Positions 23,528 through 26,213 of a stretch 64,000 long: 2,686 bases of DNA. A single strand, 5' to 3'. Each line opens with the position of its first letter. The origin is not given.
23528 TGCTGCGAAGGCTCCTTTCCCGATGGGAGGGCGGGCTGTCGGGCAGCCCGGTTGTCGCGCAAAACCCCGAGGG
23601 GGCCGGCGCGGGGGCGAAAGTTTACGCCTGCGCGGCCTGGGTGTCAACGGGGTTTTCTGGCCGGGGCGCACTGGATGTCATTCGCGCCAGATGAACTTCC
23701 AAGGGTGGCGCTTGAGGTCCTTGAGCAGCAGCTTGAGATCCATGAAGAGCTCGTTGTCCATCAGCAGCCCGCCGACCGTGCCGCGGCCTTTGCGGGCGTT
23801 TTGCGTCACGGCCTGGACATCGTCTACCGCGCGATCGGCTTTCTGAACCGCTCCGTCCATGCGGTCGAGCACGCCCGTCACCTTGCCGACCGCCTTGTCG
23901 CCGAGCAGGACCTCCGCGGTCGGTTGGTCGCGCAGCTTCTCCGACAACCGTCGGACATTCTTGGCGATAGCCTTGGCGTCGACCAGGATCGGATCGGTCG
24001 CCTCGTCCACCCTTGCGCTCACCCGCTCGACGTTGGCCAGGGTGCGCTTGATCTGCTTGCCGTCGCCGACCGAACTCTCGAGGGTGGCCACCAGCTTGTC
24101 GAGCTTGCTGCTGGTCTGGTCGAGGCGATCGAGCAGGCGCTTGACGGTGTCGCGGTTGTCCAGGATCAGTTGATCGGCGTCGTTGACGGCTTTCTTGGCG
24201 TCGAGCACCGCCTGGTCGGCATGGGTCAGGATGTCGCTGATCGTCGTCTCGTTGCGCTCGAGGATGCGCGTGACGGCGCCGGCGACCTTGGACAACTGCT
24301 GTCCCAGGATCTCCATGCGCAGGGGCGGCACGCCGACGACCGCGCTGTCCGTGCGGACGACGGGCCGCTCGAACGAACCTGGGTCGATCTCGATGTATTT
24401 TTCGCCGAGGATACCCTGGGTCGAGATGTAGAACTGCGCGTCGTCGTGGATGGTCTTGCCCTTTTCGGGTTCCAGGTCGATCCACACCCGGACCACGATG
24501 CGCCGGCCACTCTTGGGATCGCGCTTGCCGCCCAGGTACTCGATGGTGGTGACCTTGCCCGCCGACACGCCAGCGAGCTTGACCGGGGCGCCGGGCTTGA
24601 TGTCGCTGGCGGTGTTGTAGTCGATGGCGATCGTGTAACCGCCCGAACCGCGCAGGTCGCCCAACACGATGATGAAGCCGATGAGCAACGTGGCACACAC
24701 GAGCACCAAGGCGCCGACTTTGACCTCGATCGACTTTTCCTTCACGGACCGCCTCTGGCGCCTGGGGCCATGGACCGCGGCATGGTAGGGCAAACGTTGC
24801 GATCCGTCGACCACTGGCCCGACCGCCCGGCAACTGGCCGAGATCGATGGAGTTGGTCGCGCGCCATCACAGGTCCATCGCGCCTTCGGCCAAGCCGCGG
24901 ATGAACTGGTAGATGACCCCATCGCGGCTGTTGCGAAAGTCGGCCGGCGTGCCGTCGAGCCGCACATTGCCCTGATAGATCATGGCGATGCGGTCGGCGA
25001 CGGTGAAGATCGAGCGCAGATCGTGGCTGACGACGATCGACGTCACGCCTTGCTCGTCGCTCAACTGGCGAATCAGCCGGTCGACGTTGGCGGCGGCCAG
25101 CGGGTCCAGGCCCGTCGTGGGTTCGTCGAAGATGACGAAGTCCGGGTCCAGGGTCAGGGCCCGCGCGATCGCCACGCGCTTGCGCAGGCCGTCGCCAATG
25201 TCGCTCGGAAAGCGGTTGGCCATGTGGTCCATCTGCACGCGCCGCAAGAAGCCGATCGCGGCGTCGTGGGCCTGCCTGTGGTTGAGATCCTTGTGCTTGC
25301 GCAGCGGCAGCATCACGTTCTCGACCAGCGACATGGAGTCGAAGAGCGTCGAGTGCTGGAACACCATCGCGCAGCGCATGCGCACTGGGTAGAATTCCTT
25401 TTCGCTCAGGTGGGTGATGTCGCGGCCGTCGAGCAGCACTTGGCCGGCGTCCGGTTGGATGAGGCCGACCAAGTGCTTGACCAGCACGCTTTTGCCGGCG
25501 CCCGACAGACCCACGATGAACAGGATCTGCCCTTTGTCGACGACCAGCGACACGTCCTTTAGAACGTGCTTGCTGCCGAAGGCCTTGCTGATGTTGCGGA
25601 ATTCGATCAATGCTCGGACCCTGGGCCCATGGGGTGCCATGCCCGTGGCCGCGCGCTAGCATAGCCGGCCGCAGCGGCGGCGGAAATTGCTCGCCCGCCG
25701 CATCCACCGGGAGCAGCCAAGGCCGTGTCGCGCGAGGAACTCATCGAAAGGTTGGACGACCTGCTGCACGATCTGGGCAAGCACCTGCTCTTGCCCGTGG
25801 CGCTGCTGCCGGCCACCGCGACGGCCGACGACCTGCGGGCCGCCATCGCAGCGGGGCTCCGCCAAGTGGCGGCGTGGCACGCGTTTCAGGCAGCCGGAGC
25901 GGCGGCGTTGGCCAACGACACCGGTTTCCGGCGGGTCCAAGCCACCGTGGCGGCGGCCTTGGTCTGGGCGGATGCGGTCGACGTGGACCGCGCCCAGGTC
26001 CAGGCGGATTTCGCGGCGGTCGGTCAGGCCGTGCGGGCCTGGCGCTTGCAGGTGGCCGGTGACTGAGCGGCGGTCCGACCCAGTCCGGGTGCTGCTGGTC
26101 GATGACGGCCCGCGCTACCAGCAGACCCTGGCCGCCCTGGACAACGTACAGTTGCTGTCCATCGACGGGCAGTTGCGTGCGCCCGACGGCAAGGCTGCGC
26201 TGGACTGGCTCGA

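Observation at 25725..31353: Five-gene translationally coupled operon: sigma-54 activator, TPR kinase, receiver and methylmalonyl-CoA epimerase-like enzyme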

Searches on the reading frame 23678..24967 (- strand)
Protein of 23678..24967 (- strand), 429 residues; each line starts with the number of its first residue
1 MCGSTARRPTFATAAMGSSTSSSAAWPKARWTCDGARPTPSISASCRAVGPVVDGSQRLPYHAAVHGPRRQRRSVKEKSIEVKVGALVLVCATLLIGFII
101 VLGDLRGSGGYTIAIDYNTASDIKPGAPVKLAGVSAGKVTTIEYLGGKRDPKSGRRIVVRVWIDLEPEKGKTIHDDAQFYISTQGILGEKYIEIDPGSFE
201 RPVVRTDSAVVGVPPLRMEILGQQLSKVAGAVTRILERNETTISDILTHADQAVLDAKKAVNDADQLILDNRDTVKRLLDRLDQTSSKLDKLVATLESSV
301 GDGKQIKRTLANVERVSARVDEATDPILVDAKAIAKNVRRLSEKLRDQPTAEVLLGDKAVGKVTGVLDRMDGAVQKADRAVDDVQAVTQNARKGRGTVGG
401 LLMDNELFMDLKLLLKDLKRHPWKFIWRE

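Call 75: search_protein_families(library=pfam, proteins=[window:23678-24967:-], max_evalue=0.01)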
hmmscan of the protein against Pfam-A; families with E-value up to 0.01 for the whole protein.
window:23678-24967:- (429 aa): 2 families
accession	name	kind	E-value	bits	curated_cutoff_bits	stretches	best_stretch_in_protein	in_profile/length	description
PF02470.25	MlaD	-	1.4e-16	60.9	25.1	1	110-197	2-81/81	MlaD protein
PF04513.17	Baculo_PEP_C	-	0.007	16.9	38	1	223-313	27-111/140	Baculovirus polyhedron envelope protein, PEP, C terminus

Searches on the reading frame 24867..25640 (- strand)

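Call 75: search_protein_families(library=pfam, proteins=[window:24867-25640:-], max_evalue=0.01)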
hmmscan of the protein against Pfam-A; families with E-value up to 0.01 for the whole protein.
window:24867-25640:- (257 aa): 7 families
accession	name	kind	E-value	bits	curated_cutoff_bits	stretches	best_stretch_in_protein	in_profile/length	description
PF00005.33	ABC_tran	-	2.3e-30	106.4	25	1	27-176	1-137/137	ABC transporter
PF13304.12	AAA_21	-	1.7e-07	32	27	1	114-208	212-300/304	AAA domain, putative AbiEii toxin, Type IV TA system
PF13191.12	AAA_16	-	0.0019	19.1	32.6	1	37-77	24-63/167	AAA ATPase domain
PF05970.20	PIF1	-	0.0023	18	25.9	1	24-68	7-53/223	PIF1-like helicase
PF13401.12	AAA_22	-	0.0043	17.8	27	0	37-67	5-36/130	AAA domain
PF03193.22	RsgA_GTPase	-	0.005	17.1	30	1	28-66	98-135/174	RsgA GTPase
PF25201.1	nSTAND6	-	0.0084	16.6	27.7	0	21-58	2-39/148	Novel STAND NTPase 6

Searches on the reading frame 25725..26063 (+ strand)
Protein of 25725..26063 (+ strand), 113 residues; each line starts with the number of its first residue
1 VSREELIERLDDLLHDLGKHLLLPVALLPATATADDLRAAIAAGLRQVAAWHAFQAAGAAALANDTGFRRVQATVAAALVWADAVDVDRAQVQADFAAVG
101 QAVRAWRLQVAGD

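Call 9: search_protein_families(library=pfam, proteins=[window:25725-26063:+], max_evalue=0.1)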
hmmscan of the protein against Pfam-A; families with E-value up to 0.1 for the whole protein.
window:25725-26063:+ (113 aa): 0 families

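Call 10: search_protein_families(library=ncbifam, proteins=[window:25725-26063:+], max_evalue=0.1)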
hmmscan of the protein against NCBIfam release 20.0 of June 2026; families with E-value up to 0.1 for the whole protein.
window:25725-26063:+ (113 aa): 0 families

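Call 55: search_solved_structures(query=A8, max_evalue=10, show_alignments=3)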
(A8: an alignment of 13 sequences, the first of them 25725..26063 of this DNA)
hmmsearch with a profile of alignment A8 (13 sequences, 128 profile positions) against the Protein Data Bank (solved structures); distinct sequences matched with E-value up to 10: 35.
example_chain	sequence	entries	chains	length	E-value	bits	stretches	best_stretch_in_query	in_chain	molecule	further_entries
3jqh_A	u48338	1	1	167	0.0093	19.6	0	64-126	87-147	C-type lectin domain family 4 member M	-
4r5d_A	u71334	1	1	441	0.1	16.2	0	85-122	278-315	Leucine rich repeat protein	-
5xg2_A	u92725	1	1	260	0.12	15.9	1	75-125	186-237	Chromosome partition protein Smc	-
3eyj_B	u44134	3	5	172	0.12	15.9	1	54-125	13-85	Hemagglutinin HA2 chain | Hemagglutinin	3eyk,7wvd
8gv6_B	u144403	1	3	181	0.15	15.7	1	54-125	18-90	Hemagglutinin H14-HA2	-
9k7u_B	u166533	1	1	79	0.16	15.6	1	72-119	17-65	Heter-Zn2-HEHE-22B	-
6v48_B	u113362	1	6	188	0.17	15.5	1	54-125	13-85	Hemagglutinin HA2 chain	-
5mmj_t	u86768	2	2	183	0.17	15.5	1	22-95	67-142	plastid ribosomal protein bS20c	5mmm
5xl1_C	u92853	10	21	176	0.19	15.4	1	54-125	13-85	Hemagglutinin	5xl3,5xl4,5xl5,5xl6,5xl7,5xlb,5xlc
6r6n_A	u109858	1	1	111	0.42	14.2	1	53-122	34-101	Small soluble cyt c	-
2ov9_A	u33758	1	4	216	0.42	14.2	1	70-125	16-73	Hypothetical protein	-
6r6m_A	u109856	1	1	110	0.44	14.1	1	53-122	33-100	Small soluble cyt c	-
6r6o_A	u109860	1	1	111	0.45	14.1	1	53-122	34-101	Small soluble cyt c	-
7jh6_A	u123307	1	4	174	0.46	14.1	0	69-125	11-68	Two-domain di-Zn(II) and porphyrin-binding protein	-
6eri_BT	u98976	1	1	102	0.5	14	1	30-95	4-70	30S ribosomal protein S20, chloroplastic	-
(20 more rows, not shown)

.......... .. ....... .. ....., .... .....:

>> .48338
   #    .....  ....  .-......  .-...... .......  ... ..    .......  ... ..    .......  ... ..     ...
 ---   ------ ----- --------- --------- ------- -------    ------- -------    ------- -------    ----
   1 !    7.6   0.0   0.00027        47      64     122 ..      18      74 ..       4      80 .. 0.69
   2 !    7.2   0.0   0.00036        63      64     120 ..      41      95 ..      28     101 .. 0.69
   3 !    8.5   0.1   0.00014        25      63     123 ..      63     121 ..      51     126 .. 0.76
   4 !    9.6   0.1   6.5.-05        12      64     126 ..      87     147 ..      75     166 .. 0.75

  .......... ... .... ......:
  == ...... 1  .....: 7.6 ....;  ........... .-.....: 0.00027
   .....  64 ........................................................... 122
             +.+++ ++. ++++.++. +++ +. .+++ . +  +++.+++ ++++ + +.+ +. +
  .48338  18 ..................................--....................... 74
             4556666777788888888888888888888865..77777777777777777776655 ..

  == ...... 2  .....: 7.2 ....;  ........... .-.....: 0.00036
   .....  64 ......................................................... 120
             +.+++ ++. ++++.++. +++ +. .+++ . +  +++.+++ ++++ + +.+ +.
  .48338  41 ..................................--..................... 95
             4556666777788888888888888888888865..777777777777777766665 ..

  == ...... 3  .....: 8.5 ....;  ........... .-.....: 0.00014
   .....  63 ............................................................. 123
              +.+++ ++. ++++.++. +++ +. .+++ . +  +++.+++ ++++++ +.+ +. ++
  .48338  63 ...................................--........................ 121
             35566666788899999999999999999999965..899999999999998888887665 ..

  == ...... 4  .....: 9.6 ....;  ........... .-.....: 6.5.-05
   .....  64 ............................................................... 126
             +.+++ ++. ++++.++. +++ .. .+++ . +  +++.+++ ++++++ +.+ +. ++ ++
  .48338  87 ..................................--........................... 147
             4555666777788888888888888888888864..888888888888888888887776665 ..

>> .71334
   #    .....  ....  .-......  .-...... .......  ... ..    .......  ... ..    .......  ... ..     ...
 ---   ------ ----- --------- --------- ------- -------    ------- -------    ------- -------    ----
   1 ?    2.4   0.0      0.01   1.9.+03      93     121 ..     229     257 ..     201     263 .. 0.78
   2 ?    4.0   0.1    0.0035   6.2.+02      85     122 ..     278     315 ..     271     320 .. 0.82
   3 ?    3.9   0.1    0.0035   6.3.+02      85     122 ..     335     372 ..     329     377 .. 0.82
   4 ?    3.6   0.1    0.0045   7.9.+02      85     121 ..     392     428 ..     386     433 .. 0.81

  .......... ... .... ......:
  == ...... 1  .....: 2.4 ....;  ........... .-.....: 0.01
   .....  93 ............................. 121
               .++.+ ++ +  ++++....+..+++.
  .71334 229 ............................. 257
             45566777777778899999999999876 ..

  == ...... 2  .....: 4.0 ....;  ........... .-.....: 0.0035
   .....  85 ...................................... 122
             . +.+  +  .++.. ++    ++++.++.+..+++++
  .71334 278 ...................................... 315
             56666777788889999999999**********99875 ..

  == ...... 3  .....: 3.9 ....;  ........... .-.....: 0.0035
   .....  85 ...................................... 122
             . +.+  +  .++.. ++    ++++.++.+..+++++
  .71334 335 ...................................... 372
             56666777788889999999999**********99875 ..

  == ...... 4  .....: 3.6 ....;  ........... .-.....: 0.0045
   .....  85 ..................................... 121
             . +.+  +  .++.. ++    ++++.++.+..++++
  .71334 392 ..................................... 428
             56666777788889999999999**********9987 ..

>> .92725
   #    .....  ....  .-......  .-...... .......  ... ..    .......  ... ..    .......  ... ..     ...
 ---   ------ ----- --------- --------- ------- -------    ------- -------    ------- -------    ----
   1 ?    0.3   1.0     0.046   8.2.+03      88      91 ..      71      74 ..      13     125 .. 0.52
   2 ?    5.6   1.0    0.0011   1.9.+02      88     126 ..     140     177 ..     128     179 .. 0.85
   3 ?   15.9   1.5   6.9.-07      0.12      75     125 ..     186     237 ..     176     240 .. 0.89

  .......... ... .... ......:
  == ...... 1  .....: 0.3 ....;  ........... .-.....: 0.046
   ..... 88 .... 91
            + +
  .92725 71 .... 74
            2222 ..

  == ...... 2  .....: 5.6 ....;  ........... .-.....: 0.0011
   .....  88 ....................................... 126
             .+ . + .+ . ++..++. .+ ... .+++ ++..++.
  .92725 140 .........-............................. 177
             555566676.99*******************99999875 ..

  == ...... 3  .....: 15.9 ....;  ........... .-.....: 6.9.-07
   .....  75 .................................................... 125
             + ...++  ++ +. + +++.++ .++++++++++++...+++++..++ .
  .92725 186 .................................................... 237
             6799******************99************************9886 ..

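Call 58: find_homologous_proteins(query=A8, max_evalue=0.001)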
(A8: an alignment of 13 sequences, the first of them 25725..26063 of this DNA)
Query A8 (13 sequences) (113 aa, profile of the alignment): 24 proteins with E <= 0.001 among 8000 candidates.
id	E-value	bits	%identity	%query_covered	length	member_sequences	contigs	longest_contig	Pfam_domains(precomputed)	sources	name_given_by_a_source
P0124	1.4e-39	153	56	8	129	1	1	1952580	-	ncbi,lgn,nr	ncbi:MAG: hypothetical protein H6739_03205 [Alphaproteobacteria bacterium]|nr:hypothetical protein [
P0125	1.4e-36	144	50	11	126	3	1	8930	-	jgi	jgi:hypothetical protein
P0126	1.5e-34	137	56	8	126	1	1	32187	-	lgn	-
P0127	4.2e-33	132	39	16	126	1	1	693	-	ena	-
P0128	1.0e-32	131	44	16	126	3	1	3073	-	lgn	-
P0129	4.0e-32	129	50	16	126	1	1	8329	-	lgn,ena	-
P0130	4.6e-32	129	41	15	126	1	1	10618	-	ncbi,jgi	ncbi:MAG: hypothetical protein ACI9VR_002897 [Cognaticolwellia sp.]|jgi:hypothetical protein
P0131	3.1e-31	126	44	16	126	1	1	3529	-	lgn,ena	-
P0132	2.4e-30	123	44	16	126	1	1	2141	-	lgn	-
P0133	1.0e-29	121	42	17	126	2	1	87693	-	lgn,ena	-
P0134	1.6e-29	121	42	17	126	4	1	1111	-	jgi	jgi:hypothetical protein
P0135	7.4e-26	109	39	34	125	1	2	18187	-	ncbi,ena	-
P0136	8.8e-26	109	55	10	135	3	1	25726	-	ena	-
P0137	1.7e-21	95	50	32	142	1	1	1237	-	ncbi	-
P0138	4.2e-21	94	99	100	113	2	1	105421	-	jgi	-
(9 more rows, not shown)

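Call 65: predict_structure(alignment_id=A9)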
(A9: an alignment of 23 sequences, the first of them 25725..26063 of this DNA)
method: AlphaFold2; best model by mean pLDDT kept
length: 113 residues; sequences in the alignment: 23
mean_pLDDT: 89.7   pTM: 0.78
mean pLDDT of the five models: 89.7, 88.5, 87.2, 87.1, 85.4
residues with pLDDT >= 90: 74; 70-90: 39; 50-70: 0; < 50: 0
segments of 3 or more residues with pLDDT < 50: none
pLDDT, mean of each block of 10 residues (from residue 1): 92 92 92 93 83 83 91 89 86 92 95 88
secondary structure, 60 per line:
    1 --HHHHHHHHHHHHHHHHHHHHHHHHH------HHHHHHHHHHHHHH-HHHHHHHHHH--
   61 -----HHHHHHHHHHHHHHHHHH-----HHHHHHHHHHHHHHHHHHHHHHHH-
elements in order: H3-27 H34-47 H49-58 H66-83 H89-112

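Call 69: fold_search(model_id=the predicted structure, library=pdb)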
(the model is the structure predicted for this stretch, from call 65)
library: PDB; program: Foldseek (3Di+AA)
matches with E <= 10: 182; with E <= 0.001: 0
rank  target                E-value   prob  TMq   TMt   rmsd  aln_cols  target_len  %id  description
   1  9min_I                6.2e-01  0.82  0.54  0.49   5.6       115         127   12  Structure of a designed minibinder to NYESO1-A*02:01 (released 2025-08-06)
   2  9min_D                6.2e-01  0.82  0.54  0.49   5.5       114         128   12  Structure of a designed minibinder to NYESO1-A*02:01 (released 2025-08-06)
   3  1k05_A                6.6e-01  0.75  0.51  0.44   6.2       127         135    9  Crystal structure of the Focal Adhesion Targeting Domain of Focal Adhesion Kinase (released 2002-01-30)
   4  9isi                  7.3e-01  0.82  0.56  0.22   4.3       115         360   17  Structure of human C3aR in apo state (released 2025-04-23)
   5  6ps7                  7.3e-01  0.57  0.45  0.17   5.8       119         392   16  XFEL A2aR structure by ligand exchange from LUF5843 to ZM241385. (released 2019-11-13)
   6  8rwd                  8.6e-01  0.51  0.43  0.17   5.8       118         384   14  Crystal structure of the adenosine A2A receptor in complex with the synthetic photoswitch 'StilSwitch3 (released 2025-01-08)
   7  1i5n_D                9.0e-01  0.33  0.42  0.38  11.3       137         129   18  Crystal structure of the P1 domain of CheA from Salmonella typhimurium (released 2001-07-11)
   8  9iya_A                1.0e+00  0.54  0.48  0.19   5.4       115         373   16  Cryo-EM structure of GPR55-Fab-Nb-ONO-9710531 complex (released 2025-01-01)
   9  3s9o_C                1.1e+00  0.54  0.51  0.43   6.3       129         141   10  The Focal Adhesion Targeting (FAT) domain of the Focal Adhesion Kinase showing N-terminal interactions in cis (released 2012-06-06)
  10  5x56_B                1.1e+00  0.28  0.37  0.39   5.9       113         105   14  Crystal structure of PSB27 from Arabidopsis thaliana (released 2017-12-27)
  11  2lp4_MODEL_1_A        1.1e+00  0.23  0.39  0.23  11.3       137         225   17  Solution structure of P1-CheY/P2 complex in bacterial chemotaxis (released 2012-10-24)
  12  7wc7                  1.2e+00  0.63  0.49  0.19   5.0       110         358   16  Crystal structure of serotonin 2A receptor in complex with lisuride (released 2022-01-26)
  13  11tk_R                1.3e+00  0.57  0.52  0.20   4.6       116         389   15  Structure of human CCR4 in complex with AZD2098 (released 2026-04-01)
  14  9ehs_R                1.4e+00  0.47  0.47  0.19   5.5       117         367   15  Structure of a human adenosine A3 receptor complex bound to the covalent antagonist LUF7602 (released 2025-08-20)
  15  5uvi                  1.5e+00  0.44  0.48  0.18   5.1       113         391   15  Serial Millisecond Crystallography of Membrane and Soluble Protein Micro-crystals using Synchrotron Radiation (released 2017-05-24)
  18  1i5n_A                1.7e+00  0.18  0.39  0.36   9.7       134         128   16  Crystal structure of the P1 domain of CheA from Salmonella typhimurium (released 2001-07-11)
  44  1i5n_C                3.2e+00  0.28  0.48  0.45   4.6       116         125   19  Crystal structure of the P1 domain of CheA from Salmonella typhimurium (released 2001-07-11)
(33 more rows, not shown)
